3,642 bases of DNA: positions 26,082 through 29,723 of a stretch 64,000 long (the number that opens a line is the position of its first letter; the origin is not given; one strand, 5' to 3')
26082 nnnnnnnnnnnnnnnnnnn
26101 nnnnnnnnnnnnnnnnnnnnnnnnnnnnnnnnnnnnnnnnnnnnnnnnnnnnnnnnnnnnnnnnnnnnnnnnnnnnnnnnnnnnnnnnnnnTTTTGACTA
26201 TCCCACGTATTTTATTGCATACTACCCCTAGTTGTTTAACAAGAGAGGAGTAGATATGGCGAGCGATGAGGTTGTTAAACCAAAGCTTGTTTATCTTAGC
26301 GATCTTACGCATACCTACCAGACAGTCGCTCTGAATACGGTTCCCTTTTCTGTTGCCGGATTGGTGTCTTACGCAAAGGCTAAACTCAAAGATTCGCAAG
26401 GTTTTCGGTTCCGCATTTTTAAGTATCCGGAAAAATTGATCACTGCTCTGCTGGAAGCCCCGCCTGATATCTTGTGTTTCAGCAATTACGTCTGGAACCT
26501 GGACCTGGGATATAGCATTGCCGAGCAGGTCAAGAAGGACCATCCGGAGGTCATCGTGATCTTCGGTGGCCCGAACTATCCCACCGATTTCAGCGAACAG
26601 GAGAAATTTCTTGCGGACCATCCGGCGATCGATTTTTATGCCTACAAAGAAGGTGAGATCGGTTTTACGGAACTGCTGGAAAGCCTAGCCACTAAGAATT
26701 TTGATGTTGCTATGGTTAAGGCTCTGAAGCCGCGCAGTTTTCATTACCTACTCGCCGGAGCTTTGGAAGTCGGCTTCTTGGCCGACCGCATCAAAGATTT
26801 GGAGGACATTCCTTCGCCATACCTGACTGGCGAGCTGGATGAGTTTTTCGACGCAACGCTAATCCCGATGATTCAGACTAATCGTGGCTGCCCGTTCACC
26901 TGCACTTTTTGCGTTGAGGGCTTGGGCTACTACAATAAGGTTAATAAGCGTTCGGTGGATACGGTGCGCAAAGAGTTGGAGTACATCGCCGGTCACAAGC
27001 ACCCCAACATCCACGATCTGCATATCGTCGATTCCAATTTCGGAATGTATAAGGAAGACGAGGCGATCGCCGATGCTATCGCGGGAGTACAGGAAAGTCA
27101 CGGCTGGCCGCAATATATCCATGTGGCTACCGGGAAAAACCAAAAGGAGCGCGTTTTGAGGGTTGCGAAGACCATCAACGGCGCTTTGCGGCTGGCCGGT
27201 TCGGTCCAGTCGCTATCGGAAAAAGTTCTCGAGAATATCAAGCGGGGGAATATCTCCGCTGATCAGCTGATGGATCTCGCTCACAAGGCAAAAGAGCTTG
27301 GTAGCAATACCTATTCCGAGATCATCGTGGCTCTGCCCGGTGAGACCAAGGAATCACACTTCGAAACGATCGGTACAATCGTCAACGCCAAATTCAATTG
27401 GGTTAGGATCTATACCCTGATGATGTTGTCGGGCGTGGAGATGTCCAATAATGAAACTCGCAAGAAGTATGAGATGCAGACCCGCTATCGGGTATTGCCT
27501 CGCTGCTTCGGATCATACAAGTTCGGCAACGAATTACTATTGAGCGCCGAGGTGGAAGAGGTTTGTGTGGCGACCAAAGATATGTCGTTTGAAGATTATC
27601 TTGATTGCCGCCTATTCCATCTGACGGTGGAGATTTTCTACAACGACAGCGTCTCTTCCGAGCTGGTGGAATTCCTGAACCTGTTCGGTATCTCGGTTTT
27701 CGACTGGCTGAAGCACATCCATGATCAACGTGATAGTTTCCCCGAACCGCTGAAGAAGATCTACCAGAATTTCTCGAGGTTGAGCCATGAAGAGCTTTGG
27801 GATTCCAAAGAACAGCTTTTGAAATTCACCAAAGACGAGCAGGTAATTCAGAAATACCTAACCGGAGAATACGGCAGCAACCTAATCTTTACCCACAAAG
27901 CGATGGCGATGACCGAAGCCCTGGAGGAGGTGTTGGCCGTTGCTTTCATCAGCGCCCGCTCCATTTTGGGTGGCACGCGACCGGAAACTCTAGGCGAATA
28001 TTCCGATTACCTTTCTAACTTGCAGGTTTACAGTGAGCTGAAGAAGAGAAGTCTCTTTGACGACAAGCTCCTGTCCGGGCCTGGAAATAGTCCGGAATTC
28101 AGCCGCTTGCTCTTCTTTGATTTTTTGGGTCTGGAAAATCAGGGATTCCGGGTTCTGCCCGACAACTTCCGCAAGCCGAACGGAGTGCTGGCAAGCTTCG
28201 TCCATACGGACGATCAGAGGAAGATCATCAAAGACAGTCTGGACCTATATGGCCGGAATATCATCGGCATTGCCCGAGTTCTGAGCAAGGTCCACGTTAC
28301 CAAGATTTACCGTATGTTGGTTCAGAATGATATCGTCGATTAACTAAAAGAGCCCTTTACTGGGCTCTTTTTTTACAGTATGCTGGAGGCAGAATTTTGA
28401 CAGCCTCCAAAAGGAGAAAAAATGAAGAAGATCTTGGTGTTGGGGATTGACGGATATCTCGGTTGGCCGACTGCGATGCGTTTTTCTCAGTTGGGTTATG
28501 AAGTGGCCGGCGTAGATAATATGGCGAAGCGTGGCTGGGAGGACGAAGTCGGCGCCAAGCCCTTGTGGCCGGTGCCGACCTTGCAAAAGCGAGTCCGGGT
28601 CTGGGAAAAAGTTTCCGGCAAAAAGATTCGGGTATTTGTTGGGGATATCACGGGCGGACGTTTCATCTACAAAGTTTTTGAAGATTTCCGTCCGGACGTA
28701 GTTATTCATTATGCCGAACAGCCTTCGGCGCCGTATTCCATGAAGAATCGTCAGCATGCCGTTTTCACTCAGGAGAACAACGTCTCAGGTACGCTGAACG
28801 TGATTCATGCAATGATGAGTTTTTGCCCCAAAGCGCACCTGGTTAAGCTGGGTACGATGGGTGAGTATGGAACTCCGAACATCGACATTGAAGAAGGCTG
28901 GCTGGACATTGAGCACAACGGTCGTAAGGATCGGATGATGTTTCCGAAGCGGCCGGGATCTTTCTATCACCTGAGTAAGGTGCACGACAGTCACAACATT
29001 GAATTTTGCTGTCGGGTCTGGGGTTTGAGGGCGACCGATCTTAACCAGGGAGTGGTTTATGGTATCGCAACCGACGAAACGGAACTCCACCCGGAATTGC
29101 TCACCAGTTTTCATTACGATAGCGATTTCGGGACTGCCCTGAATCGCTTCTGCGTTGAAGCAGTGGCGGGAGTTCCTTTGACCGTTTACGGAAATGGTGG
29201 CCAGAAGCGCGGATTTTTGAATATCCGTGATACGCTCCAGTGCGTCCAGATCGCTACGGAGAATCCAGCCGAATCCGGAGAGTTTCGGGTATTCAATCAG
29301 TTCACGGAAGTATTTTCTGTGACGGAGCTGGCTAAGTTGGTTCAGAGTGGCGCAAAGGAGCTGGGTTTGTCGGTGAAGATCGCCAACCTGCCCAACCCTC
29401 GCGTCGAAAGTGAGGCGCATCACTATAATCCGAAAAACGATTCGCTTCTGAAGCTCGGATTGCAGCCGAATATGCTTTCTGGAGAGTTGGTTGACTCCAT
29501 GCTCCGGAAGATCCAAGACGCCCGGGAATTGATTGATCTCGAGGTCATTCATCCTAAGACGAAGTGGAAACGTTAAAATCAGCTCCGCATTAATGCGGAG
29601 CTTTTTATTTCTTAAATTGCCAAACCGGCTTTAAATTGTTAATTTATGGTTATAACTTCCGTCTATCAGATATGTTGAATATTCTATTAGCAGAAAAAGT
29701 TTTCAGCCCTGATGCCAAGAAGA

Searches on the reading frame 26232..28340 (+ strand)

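Call 17: search_protein_families(library=pfam, proteins=[window:26232-28340:+], max_evalue=0.00001)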
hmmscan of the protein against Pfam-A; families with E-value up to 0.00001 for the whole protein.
window:26232-28340:+ (703 aa): 2 families
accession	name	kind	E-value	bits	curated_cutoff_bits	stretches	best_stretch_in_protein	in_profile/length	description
PF04055.27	Radical_SAM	-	1.3e-16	61.6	29.5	1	215-379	2-162/166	Radical SAM superfamily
PF02310.24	B12-binding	-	7.2e-07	29.5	32.1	1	66-148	40-120/121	B12 binding domain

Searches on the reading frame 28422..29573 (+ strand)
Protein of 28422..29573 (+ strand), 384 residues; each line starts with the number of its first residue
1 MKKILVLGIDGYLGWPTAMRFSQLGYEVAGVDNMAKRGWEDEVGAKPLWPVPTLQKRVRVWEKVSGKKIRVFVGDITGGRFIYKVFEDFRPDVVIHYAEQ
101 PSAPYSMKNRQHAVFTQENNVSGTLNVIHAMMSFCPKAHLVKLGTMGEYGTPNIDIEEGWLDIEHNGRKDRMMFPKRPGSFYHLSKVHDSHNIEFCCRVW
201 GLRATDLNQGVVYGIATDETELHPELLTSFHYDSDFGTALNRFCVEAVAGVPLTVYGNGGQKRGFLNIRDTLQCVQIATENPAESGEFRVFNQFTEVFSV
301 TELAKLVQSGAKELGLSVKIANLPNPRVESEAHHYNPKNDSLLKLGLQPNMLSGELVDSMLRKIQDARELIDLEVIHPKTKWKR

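Call 17: search_protein_families(library=pfam, proteins=[window:28422-29573:+], max_evalue=0.00001)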
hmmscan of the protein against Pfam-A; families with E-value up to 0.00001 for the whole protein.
window:28422-29573:+ (384 aa): 2 families
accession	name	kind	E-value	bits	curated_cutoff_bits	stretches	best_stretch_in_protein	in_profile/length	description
PF01370.27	Epimerase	-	9.7e-22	78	20.9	1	4-292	1-238/240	NAD dependent epimerase/dehydratase family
PF16363.11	GDP_Man_Dehyd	-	1.2e-11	45.1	27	1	5-286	1-250/332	GDP-mannose 4,6 dehydratase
